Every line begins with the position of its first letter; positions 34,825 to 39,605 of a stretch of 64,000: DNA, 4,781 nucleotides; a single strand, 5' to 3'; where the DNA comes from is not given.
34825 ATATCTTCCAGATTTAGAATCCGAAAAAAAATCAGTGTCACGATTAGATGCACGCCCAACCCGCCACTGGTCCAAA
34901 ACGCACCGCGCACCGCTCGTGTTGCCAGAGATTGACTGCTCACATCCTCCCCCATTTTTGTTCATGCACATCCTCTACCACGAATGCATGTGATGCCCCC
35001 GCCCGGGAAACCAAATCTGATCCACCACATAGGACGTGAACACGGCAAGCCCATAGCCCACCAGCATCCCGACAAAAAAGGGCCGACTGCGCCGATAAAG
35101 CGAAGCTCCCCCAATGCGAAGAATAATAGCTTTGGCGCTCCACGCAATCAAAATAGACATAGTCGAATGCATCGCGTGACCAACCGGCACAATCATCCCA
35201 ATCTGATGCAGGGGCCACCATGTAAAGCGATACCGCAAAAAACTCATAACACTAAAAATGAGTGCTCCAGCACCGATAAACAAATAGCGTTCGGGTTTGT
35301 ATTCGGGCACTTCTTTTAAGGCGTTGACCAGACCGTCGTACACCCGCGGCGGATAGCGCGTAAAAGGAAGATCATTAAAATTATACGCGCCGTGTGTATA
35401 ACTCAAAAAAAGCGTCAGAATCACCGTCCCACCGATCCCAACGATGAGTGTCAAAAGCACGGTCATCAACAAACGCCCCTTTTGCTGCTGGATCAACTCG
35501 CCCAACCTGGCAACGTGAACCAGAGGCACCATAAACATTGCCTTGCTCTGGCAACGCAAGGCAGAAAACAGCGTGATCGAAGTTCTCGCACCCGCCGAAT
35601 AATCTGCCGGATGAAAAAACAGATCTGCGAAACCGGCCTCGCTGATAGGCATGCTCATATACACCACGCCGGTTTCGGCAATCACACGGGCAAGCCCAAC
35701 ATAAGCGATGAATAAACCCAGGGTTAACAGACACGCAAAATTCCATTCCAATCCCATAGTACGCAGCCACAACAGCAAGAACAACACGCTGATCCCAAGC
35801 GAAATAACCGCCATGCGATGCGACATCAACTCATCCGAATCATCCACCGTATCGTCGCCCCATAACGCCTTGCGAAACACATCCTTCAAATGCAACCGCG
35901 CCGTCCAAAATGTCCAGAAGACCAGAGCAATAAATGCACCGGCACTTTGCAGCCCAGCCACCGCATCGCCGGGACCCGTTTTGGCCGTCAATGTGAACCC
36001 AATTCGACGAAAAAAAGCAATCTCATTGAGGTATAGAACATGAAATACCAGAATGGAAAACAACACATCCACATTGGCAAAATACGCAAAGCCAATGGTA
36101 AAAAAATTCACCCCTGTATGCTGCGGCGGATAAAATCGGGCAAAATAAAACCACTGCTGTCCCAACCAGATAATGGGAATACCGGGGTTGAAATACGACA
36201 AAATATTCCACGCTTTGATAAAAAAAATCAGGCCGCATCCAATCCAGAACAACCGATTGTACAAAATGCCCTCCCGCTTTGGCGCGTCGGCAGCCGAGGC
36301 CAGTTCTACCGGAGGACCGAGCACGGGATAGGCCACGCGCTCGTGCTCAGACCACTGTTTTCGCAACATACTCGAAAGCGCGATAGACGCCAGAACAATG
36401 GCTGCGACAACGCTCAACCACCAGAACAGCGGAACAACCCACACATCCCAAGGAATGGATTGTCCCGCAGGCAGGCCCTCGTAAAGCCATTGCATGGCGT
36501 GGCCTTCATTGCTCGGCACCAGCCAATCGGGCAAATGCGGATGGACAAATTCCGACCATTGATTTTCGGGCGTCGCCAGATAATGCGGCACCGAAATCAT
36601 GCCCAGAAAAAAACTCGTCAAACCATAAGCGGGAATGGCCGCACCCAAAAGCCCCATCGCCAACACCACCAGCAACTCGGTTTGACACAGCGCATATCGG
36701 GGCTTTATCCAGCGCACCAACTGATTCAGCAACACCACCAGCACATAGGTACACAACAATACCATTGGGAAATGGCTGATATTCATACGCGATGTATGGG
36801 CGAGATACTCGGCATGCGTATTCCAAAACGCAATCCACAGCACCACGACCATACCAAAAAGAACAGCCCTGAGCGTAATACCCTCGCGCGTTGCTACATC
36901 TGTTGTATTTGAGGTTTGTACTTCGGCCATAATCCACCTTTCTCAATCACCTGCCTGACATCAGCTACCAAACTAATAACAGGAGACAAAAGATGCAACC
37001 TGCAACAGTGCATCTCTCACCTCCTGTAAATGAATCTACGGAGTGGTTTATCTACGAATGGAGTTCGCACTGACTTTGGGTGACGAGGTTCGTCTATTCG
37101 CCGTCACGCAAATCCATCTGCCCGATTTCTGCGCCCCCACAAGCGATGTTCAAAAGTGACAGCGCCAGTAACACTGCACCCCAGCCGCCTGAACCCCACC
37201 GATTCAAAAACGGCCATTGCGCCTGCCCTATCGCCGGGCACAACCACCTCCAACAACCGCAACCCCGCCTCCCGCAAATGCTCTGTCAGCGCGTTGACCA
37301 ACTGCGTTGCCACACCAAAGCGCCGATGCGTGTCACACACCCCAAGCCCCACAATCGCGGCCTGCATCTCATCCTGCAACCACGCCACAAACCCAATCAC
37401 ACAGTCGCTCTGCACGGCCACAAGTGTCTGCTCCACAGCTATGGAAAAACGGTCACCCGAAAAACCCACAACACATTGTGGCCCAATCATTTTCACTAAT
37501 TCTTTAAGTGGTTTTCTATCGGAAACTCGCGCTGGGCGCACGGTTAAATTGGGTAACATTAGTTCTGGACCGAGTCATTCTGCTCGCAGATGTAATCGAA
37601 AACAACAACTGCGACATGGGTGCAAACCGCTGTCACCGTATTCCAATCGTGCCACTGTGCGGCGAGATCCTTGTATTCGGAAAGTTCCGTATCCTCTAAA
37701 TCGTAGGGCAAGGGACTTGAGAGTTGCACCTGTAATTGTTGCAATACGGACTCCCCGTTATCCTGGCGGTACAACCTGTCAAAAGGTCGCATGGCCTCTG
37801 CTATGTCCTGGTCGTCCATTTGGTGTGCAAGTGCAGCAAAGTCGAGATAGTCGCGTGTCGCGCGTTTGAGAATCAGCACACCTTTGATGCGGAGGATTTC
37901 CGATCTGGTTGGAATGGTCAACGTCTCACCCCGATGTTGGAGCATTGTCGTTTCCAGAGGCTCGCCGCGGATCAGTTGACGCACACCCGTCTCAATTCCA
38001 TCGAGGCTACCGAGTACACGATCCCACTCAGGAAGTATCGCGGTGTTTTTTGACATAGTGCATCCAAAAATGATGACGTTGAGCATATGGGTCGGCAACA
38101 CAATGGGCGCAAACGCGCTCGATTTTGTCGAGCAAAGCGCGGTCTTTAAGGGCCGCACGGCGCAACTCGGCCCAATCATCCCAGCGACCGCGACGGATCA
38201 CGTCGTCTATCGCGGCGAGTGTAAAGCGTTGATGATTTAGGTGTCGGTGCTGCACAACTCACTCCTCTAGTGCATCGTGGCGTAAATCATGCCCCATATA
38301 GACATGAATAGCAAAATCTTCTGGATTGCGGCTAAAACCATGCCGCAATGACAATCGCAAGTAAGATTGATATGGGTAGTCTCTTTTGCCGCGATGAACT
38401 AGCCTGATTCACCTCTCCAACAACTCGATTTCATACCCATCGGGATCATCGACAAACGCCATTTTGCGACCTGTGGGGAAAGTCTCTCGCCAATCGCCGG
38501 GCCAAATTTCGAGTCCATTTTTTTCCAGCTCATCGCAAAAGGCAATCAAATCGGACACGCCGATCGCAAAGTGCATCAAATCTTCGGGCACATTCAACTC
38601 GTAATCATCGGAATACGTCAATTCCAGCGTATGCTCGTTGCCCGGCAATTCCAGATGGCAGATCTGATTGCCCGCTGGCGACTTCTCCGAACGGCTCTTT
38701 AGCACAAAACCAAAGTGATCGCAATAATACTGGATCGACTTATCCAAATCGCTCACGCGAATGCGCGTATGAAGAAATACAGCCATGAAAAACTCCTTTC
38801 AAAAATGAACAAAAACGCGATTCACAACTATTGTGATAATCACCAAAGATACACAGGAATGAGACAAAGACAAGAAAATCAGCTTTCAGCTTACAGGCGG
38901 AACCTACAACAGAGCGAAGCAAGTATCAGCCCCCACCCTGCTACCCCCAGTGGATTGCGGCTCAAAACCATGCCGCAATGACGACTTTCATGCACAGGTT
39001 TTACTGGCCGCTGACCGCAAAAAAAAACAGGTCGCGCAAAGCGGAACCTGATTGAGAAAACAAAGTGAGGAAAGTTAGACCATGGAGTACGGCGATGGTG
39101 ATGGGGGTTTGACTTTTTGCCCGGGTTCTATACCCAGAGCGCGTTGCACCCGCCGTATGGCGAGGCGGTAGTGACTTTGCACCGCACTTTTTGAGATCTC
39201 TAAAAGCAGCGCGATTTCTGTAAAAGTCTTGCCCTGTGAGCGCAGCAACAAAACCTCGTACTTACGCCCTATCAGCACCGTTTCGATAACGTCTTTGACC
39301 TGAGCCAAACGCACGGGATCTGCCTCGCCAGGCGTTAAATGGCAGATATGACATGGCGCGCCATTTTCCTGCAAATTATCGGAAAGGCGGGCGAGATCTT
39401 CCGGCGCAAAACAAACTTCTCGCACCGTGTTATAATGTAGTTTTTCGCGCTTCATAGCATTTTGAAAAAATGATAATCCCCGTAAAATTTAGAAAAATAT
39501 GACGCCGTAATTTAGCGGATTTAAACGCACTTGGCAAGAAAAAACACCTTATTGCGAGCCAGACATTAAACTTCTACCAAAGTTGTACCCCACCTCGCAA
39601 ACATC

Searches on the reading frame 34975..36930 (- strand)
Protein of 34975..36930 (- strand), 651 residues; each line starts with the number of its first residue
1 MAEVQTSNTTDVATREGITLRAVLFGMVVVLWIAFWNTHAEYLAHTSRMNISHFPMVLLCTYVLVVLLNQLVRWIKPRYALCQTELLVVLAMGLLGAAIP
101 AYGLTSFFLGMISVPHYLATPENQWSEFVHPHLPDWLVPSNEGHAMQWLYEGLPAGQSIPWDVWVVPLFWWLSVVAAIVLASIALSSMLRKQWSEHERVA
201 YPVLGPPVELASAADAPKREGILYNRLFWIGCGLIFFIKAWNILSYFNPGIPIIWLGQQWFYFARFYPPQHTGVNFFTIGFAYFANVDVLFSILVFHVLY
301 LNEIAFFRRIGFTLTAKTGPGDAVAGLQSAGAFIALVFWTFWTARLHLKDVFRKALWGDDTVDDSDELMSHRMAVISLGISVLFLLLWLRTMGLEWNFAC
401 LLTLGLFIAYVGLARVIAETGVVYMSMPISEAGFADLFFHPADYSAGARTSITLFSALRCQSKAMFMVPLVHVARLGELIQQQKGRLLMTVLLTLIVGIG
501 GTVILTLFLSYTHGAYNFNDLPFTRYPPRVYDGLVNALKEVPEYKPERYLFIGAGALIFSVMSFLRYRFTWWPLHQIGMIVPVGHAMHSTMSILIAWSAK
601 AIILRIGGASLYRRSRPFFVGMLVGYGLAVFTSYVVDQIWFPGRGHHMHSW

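Call 41: search_protein_families(library=pfam, proteins=[window:34975-36930:-], max_evalue=0.001)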
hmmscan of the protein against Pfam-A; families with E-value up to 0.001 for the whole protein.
window:34975-36930:- (651 aa): 2 families
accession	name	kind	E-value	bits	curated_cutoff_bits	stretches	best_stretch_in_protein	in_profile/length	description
PF20581.3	DUF6785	-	7.9e-100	335.2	25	1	19-514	1-498/498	Family of unknown function (DUF6785)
PF20580.3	DUF6784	-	6.9e-19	68.3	26.4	1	550-638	2-91/101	Domain of unknown function (DUF6784)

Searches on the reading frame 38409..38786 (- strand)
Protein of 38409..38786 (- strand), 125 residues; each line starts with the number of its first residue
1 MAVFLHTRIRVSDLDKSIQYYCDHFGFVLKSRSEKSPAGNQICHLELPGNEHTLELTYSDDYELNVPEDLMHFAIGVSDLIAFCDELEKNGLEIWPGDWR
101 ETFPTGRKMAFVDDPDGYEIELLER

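Call 41: search_protein_families(library=pfam, proteins=[window:38409-38786:-], max_evalue=0.001)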
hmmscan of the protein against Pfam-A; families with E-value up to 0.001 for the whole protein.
window:38409-38786:- (125 aa): 3 families
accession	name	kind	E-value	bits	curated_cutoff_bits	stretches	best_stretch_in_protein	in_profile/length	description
PF00903.31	Glyoxalase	-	4.5e-21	75.9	20.6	1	5-122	3-121/121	Glyoxalase/Bleomycin resistance protein/Dioxygenase superfamily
PF13669.12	Glyoxalase_4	-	5.3e-08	33.6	27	1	6-111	2-109/109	Glyoxalase/Bleomycin resistance protein/Dioxygenase superfamily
PF22677.2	Ble-like_N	-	0.00071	19.7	24.5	0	4-31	2-29/41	Bleomycin resistance protein-like N-terminal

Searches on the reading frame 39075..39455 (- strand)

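Call 41: search_protein_families(library=pfam, proteins=[window:39075-39455:-], max_evalue=0.001)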
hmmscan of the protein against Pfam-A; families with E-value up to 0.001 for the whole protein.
window:39075-39455:- (126 aa): 1 family
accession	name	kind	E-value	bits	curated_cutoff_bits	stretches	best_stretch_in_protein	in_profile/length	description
PF08281.18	Sigma70_r4_2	-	2.2e-05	24.5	25.7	1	67-102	17-53/54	Sigma-70, region 4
